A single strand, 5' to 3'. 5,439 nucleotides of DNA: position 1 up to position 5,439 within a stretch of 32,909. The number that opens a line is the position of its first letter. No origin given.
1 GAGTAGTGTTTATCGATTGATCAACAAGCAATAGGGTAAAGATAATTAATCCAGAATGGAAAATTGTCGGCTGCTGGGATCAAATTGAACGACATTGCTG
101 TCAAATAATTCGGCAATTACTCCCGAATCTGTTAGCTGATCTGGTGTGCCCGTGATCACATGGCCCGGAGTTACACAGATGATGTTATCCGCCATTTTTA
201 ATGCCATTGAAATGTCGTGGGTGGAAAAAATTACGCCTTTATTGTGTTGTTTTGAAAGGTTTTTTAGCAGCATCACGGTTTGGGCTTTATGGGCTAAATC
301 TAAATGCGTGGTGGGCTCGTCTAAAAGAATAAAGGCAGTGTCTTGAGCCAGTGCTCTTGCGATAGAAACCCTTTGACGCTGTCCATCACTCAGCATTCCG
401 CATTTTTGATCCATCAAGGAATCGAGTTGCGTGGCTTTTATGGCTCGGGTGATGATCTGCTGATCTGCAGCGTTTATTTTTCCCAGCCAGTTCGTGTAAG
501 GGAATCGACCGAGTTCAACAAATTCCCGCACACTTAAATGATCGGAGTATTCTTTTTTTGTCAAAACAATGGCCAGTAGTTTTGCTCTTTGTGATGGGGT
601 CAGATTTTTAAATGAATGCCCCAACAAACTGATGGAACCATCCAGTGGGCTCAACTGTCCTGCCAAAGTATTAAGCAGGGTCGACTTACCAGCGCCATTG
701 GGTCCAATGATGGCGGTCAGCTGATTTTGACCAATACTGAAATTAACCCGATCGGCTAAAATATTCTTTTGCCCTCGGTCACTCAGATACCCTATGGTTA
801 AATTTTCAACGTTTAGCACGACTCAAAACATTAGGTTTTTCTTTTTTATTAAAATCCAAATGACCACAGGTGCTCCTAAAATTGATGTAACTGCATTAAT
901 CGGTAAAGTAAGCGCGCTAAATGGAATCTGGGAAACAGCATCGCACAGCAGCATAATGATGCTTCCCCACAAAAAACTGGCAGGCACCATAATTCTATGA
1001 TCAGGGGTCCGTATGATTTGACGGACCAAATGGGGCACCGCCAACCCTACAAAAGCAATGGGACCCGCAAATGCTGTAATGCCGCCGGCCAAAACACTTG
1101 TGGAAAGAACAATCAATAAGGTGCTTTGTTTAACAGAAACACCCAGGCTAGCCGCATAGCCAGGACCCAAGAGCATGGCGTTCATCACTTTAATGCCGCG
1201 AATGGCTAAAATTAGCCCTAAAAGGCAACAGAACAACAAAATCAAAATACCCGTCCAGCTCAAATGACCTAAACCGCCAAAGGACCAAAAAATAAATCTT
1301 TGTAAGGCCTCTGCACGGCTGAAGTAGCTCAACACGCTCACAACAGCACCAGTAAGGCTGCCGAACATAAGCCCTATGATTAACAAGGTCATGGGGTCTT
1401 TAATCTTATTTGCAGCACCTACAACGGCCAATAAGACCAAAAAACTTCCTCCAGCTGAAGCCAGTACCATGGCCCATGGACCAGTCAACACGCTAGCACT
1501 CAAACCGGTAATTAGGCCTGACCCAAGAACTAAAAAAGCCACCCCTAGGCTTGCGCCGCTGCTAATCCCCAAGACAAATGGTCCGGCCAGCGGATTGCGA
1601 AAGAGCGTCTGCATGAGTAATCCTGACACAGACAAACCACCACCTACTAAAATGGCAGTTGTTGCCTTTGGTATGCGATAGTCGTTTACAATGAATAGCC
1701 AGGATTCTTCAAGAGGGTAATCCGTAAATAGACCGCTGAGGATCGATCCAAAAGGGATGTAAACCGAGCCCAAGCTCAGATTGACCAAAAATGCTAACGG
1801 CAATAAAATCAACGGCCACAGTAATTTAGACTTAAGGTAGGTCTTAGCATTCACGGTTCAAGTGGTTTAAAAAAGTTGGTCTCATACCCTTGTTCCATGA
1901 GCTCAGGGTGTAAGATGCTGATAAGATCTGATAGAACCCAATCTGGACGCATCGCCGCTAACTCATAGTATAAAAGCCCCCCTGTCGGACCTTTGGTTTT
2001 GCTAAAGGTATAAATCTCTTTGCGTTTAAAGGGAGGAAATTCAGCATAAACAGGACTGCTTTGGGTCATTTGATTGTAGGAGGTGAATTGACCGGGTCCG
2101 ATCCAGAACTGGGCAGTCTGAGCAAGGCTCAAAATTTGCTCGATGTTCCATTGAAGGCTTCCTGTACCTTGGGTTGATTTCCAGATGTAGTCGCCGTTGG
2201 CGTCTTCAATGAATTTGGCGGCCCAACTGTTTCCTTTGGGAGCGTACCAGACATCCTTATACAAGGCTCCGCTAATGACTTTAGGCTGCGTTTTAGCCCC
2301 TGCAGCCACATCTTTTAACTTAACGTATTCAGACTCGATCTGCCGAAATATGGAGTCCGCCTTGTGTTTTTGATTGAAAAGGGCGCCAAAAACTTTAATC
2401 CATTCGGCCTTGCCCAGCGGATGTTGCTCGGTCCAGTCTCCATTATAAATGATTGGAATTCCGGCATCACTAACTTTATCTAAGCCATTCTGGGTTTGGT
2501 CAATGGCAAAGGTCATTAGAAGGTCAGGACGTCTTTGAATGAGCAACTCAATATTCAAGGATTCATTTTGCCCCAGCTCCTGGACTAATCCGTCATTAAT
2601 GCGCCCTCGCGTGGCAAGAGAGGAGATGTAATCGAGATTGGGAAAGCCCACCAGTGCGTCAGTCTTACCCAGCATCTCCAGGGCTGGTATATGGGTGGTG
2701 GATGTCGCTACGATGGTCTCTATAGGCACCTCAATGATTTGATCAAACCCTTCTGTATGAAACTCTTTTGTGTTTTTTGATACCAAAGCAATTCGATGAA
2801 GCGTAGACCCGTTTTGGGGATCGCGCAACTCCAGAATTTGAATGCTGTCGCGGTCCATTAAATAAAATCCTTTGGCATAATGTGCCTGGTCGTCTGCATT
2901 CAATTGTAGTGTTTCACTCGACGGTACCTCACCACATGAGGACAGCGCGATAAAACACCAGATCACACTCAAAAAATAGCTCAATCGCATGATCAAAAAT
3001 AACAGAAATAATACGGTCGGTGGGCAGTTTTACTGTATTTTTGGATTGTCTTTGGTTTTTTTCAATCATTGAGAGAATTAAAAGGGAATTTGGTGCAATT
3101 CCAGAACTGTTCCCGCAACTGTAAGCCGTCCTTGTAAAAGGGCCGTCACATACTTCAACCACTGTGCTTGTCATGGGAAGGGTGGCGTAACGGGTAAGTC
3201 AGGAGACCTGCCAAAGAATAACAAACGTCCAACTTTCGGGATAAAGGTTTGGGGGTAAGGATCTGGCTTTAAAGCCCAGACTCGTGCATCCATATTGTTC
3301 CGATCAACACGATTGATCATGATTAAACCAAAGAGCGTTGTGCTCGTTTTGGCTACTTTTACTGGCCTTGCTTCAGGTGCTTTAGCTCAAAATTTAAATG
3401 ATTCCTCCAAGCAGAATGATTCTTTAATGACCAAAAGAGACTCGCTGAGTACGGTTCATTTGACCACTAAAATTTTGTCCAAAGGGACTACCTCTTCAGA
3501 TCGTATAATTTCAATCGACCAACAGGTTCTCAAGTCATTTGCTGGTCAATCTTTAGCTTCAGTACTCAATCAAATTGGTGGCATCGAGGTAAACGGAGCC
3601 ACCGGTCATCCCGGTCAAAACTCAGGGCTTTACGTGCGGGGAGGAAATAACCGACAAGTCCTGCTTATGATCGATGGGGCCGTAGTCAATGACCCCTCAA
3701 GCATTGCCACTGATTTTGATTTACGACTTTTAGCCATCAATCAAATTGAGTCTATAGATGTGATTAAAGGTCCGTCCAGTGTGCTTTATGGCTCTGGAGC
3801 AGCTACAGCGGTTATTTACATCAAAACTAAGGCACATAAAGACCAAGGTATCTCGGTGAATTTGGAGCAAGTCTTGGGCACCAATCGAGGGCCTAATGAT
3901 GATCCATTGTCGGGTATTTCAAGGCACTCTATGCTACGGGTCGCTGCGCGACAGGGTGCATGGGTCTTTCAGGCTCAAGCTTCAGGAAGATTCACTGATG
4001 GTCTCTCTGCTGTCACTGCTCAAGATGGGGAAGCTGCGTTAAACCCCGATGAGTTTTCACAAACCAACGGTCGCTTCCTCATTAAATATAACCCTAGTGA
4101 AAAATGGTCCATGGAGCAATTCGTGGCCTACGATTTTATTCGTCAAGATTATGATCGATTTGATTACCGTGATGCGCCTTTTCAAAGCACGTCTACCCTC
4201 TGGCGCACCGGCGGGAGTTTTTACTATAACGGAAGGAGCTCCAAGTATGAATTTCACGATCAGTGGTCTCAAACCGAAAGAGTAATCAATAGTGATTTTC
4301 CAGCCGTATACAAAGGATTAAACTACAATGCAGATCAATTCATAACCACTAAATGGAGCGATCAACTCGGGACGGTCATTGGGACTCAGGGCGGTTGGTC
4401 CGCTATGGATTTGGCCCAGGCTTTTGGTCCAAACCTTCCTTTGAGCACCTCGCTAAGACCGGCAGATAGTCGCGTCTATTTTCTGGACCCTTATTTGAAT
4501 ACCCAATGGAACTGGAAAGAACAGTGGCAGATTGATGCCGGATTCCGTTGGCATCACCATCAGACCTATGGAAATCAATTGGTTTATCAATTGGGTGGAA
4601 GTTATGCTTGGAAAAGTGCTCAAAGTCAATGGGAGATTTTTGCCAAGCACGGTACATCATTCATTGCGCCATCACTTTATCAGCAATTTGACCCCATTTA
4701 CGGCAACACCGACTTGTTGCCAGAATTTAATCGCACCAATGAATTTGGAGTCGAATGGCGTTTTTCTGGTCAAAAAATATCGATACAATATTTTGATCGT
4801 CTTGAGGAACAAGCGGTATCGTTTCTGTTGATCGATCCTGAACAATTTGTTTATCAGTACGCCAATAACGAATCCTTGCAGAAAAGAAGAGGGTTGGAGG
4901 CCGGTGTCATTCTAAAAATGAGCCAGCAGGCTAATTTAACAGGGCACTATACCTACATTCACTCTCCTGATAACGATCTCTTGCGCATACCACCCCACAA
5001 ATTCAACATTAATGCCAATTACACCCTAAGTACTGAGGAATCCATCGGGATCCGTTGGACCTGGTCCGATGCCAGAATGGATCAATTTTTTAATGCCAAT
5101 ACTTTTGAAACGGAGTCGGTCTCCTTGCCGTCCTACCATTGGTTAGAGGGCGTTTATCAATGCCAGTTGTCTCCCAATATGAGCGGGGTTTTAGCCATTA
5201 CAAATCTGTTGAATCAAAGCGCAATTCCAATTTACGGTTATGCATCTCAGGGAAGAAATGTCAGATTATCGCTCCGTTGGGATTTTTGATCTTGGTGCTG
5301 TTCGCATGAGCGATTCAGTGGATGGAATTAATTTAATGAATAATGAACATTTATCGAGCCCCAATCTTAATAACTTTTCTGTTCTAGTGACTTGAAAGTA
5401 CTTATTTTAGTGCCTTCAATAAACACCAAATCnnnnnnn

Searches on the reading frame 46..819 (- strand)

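Call 76: search_protein_families(library=pfam, proteins=[window:46-819:-], max_evalue=0.00001)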
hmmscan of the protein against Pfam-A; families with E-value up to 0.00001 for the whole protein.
window:46-819:- (257 aa): 4 families
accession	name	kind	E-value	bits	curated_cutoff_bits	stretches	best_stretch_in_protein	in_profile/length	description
PF00005.33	ABC_tran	-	2.4e-31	109.6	25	1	23-171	2-137/137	ABC transporter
PF13304.12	AAA_21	-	1.6e-09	38.7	27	0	34-53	1-20/304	AAA domain, putative AbiEii toxin, Type IV TA system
PF02463.25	SMC_N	-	3.3e-09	36.9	40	1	18-217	11-212/220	RecF/RecN/SMC N terminal domain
PF13175.12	AAA_15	-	1.8e-06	28.3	32.1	0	31-52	22-43/374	AAA ATPase domain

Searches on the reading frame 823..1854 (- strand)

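Call 76: search_protein_families(library=pfam, proteins=[window:823-1854:-], max_evalue=0.00001)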
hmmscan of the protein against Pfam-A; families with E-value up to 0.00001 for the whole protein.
window:823-1854:- (343 aa): 1 family
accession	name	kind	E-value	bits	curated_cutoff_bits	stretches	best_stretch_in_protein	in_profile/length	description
PF01032.23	FecCD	-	1.9e-72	244.4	26.5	1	18-337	2-311/311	FecCD transport family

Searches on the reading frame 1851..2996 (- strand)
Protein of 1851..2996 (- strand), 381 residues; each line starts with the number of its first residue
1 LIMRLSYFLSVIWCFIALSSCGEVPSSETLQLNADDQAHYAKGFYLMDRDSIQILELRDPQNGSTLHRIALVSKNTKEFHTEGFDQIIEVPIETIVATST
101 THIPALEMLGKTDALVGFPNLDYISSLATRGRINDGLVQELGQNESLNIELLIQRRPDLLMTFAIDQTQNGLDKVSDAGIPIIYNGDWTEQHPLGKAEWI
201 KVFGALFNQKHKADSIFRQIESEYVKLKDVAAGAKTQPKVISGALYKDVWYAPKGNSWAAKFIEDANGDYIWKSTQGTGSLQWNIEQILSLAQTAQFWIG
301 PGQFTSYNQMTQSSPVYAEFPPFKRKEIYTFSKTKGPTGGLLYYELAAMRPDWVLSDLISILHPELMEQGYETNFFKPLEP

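Call 76: search_protein_families(library=pfam, proteins=[window:1851-2996:-], max_evalue=0.00001)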
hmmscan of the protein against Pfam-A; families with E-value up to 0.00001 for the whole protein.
window:1851-2996:- (381 aa): 1 family
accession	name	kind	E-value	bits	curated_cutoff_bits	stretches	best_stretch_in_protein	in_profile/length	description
PF01497.23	Peripla_BP_2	-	1.8e-22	80.4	27.5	1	95-331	1-231/235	Periplasmic binding protein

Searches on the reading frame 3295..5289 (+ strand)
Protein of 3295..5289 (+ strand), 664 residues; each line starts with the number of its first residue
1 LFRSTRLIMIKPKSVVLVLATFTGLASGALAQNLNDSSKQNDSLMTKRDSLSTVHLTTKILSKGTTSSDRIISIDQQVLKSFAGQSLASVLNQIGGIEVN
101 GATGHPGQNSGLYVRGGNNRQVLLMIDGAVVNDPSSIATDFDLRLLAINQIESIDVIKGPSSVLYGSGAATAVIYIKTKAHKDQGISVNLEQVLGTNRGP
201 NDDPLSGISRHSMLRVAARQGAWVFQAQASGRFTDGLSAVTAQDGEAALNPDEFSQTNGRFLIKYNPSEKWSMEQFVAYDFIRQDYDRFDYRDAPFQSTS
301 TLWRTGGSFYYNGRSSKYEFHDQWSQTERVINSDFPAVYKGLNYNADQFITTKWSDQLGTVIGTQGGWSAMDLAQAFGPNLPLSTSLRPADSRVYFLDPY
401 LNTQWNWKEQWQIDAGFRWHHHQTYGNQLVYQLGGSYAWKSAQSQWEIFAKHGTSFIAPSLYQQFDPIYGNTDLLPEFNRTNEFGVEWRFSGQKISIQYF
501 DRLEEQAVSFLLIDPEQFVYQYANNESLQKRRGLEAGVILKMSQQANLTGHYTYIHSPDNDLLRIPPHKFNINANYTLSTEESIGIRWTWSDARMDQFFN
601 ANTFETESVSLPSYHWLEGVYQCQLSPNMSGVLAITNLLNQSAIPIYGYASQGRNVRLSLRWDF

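Call 76: search_protein_families(library=pfam, proteins=[window:3295-5289:+], max_evalue=0.00001)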
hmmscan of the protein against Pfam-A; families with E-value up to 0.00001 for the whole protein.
window:3295-5289:+ (664 aa): 2 families
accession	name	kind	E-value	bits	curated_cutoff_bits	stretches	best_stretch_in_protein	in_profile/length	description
PF00593.30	TonB_dep_Rec_b-barrel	-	3.2e-24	87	27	1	255-614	31-412/436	TonB dependent receptor-like, beta-barrel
PF07715.20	Plug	-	1.4e-18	67.8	23.9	1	70-172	8-106/107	TonB-dependent Receptor Plug Domain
